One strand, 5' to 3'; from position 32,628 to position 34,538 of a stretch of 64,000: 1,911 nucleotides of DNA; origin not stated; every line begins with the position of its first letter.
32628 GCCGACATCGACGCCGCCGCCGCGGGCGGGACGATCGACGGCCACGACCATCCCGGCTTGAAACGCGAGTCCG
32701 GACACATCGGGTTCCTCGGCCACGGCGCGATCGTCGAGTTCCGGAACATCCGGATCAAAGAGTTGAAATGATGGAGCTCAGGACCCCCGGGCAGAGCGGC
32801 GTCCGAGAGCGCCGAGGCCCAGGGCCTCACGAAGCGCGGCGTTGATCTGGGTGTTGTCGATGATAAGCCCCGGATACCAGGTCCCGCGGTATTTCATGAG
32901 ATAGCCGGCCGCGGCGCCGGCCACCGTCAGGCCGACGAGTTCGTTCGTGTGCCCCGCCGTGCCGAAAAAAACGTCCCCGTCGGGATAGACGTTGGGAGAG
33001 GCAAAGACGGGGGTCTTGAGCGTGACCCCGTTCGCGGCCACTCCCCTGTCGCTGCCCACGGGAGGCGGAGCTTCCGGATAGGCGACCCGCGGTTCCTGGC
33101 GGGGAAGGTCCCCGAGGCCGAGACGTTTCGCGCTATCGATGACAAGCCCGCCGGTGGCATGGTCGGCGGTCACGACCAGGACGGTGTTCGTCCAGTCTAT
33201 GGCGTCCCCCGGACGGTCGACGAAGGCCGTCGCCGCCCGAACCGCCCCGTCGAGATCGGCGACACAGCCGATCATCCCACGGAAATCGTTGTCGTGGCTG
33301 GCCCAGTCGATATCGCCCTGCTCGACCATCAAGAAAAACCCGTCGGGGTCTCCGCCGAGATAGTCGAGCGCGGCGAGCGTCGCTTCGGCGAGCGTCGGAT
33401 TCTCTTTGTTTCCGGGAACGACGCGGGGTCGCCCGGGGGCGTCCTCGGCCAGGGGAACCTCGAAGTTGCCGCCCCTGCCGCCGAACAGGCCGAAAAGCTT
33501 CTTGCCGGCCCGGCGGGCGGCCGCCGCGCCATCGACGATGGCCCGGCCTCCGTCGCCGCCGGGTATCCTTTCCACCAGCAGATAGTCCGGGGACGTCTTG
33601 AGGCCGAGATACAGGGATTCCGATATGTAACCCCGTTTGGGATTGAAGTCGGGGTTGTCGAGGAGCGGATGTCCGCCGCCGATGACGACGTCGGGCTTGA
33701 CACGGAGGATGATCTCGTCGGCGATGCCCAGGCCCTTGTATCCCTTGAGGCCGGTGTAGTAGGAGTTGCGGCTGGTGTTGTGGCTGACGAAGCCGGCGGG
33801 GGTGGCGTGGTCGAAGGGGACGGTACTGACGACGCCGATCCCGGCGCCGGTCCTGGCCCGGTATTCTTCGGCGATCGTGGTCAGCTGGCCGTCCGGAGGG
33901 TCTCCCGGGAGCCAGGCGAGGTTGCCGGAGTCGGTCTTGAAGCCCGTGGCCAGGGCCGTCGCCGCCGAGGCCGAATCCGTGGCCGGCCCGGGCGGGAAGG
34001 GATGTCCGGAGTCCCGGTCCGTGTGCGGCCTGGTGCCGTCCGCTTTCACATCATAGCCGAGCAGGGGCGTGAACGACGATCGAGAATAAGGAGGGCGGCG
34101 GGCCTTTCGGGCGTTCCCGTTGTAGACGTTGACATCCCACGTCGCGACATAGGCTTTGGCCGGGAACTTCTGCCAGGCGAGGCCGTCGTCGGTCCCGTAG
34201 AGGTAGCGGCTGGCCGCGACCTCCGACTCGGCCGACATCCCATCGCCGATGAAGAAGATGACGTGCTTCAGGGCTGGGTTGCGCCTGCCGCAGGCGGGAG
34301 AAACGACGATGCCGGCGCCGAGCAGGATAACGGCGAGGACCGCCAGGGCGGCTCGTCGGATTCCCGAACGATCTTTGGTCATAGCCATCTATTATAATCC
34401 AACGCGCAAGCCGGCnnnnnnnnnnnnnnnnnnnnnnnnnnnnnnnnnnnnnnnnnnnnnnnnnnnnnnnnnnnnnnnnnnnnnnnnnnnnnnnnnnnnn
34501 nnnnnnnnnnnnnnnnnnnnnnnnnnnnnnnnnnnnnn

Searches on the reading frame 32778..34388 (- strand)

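Call 10: search_protein_families(library=pfam, proteins=[window:32778-34388:-], max_evalue=0.001)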
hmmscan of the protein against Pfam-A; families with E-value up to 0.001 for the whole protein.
window:32778-34388:- (536 aa): 1 family
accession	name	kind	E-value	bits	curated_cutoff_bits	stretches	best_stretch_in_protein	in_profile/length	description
PF00245.25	Alk_phosphatase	-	1.6e-41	143.1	24.4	1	136-424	57-329/423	Alkaline phosphatase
